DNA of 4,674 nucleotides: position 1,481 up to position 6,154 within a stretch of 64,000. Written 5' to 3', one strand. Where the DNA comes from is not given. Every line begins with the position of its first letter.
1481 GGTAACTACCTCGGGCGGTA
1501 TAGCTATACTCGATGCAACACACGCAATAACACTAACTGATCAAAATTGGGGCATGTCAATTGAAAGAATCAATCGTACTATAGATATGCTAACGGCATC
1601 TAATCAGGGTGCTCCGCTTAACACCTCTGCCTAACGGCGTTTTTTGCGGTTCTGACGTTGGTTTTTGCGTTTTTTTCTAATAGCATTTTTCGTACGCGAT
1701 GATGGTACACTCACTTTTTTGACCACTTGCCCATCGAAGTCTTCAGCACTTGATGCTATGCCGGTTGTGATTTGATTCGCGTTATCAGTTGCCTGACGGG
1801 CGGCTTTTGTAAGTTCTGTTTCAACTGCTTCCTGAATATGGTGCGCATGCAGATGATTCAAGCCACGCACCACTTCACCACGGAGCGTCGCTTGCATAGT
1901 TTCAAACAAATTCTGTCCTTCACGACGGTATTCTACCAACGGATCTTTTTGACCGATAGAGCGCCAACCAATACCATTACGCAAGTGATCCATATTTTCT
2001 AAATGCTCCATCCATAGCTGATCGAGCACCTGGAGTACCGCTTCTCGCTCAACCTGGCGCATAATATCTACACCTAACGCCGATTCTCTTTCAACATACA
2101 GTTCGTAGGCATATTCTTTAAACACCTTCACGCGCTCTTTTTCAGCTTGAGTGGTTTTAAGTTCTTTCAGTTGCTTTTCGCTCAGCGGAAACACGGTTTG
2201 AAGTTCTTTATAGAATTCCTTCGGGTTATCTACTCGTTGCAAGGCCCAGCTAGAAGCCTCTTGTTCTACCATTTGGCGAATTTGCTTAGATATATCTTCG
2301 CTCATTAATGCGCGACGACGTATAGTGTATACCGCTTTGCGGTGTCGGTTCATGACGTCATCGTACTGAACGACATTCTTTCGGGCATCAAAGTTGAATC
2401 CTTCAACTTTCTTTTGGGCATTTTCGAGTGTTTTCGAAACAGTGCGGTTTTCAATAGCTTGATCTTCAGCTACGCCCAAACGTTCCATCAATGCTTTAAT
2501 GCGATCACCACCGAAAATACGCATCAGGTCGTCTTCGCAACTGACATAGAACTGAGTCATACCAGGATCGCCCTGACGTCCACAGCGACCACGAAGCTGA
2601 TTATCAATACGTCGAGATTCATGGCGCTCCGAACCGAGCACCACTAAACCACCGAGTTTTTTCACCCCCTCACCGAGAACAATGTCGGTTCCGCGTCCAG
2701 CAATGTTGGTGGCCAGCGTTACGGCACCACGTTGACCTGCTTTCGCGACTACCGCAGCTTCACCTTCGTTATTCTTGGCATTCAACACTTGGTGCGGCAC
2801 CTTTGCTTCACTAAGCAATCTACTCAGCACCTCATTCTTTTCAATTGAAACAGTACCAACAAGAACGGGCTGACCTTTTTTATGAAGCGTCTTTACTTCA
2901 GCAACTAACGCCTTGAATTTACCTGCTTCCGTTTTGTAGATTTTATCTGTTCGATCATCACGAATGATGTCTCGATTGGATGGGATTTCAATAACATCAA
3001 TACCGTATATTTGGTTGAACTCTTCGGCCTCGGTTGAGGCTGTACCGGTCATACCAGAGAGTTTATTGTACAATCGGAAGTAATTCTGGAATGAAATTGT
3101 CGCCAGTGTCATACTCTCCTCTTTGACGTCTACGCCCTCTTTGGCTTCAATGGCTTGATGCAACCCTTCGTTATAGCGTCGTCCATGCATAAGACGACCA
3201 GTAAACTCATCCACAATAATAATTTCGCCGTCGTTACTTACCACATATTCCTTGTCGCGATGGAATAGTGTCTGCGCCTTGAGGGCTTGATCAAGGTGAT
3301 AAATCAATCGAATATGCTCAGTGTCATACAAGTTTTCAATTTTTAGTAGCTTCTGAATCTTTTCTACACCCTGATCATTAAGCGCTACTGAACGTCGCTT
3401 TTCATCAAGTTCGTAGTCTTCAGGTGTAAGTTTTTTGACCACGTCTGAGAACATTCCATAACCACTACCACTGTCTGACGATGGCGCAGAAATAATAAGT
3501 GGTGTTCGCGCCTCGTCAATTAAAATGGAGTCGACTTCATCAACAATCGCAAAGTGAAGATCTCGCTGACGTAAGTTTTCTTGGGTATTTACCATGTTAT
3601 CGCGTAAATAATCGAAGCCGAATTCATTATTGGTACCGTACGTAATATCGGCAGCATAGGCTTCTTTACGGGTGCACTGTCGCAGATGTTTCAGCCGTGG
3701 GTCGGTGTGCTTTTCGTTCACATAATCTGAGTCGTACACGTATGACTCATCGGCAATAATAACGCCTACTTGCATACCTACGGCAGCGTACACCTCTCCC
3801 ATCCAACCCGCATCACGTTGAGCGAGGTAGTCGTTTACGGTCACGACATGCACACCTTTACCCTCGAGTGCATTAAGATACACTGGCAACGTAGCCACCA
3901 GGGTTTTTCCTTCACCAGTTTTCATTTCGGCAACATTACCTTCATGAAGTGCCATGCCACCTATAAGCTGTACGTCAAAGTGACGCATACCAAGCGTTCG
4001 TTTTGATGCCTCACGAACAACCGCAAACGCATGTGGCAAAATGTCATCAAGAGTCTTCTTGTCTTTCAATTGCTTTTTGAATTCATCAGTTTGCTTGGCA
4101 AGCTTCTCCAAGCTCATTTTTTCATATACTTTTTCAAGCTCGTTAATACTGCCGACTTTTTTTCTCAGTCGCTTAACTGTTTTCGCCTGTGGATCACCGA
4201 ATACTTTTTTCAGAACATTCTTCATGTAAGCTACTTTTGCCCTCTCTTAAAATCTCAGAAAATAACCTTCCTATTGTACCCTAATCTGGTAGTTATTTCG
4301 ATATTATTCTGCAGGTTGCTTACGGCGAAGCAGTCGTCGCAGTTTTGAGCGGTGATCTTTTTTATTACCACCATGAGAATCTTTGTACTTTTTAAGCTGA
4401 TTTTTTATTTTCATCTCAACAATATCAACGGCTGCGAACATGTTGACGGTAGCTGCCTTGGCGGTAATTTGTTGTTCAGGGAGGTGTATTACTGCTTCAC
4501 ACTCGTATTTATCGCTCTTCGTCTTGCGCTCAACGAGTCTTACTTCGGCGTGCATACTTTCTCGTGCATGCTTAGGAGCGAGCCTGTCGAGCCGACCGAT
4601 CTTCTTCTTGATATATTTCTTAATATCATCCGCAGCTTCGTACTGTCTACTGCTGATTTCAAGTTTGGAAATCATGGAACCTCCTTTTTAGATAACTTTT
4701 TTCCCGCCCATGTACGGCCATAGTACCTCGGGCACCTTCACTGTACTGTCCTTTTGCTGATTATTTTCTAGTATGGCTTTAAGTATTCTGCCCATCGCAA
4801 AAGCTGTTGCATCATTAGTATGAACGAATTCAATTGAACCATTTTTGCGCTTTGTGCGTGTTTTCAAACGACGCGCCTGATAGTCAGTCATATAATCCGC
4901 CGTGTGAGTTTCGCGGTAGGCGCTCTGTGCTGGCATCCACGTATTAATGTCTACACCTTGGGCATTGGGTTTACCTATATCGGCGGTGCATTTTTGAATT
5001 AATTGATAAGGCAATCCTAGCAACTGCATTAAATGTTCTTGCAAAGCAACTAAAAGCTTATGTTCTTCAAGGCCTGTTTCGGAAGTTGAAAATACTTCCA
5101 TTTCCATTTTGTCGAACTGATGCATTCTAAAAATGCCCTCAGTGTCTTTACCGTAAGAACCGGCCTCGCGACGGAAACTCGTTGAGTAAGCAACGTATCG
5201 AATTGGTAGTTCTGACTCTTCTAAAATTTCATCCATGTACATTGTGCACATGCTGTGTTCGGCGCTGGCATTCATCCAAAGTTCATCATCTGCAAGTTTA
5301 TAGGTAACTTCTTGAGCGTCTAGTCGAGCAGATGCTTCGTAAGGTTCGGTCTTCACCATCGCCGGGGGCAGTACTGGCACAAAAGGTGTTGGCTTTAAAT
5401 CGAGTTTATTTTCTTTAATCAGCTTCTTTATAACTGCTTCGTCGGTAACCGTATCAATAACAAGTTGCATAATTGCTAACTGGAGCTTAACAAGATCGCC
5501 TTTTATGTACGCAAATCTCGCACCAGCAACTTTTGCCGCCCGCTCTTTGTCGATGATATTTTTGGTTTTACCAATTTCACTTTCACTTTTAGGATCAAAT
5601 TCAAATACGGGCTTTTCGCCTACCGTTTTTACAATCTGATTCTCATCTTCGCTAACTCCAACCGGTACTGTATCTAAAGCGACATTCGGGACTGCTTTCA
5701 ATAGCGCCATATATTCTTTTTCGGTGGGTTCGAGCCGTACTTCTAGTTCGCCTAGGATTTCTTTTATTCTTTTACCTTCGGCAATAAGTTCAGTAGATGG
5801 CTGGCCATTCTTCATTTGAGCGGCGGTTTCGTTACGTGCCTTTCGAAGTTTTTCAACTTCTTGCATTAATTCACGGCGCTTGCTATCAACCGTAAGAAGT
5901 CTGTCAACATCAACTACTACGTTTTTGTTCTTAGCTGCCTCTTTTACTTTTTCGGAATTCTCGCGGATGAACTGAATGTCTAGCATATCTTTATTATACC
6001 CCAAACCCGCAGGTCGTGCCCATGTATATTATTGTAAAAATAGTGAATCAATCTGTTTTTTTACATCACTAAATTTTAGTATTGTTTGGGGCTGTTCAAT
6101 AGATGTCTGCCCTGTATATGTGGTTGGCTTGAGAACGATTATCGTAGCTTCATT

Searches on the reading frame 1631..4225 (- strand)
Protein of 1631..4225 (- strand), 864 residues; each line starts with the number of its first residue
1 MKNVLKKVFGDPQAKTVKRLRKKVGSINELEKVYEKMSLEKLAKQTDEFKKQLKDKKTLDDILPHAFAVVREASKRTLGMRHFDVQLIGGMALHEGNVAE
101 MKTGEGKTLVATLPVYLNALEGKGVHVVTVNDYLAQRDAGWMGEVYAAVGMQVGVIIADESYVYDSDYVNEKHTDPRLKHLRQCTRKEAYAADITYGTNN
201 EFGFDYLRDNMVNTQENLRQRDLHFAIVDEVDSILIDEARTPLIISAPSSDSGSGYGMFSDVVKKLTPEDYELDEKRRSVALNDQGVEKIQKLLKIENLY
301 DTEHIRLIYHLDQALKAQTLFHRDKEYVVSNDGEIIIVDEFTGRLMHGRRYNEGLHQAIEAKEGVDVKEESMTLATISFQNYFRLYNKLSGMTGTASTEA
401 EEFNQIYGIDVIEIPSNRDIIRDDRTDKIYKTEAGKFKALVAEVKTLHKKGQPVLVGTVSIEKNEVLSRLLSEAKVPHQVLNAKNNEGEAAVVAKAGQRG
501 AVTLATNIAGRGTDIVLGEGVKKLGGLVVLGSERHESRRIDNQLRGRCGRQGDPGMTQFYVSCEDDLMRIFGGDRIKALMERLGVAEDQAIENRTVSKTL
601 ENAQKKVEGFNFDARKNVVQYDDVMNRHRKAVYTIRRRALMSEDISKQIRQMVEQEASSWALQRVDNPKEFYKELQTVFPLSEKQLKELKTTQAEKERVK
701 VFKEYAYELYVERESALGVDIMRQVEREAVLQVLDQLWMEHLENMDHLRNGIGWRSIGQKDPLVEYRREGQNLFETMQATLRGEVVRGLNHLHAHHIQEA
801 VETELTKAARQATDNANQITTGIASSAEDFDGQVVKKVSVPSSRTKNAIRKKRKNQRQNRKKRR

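Call 54: search_protein_families(library=pfam, proteins=[window:1631-4225:-], max_evalue=0.00001)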
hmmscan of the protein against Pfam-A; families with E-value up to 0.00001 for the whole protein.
window:1631-4225:- (864 aa): 4 families
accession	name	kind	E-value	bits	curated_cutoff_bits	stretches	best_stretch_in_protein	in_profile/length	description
PF07517.20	SecA_DEAD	-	5.7e-125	416.8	24.6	1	5-404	1-290/290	SecA DEAD-like domain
PF21090.3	P-loop_SecA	-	7.3e-76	254.8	27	2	420-519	2-101/205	SecA P-loop domain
PF07516.18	SecA_SW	-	8.6e-55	186.3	26.7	1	590-791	1-198/200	SecA Wing and Scaffold domain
PF01043.26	SecA_PP_bind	-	5.9e-40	136.7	23.5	1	256-360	6-110/110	SecA preprotein cross-linking domain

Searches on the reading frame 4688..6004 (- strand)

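Call 54: search_protein_families(library=pfam, proteins=[window:4688-6004:-], max_evalue=0.00001)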
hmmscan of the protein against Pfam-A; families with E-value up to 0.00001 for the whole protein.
window:4688-6004:- (438 aa): 2 families
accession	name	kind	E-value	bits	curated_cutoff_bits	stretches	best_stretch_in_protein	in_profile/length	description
PF00587.30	tRNA-synt_2b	-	1.3e-32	113.7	29.3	1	239-415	8-179/179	tRNA synthetase class II core domain (G, H, P, S and T)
PF02403.27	Seryl_tRNA_N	-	6.3e-21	75.1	28.2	1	7-108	1-107/108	Seryl-tRNA synthetase N-terminal domain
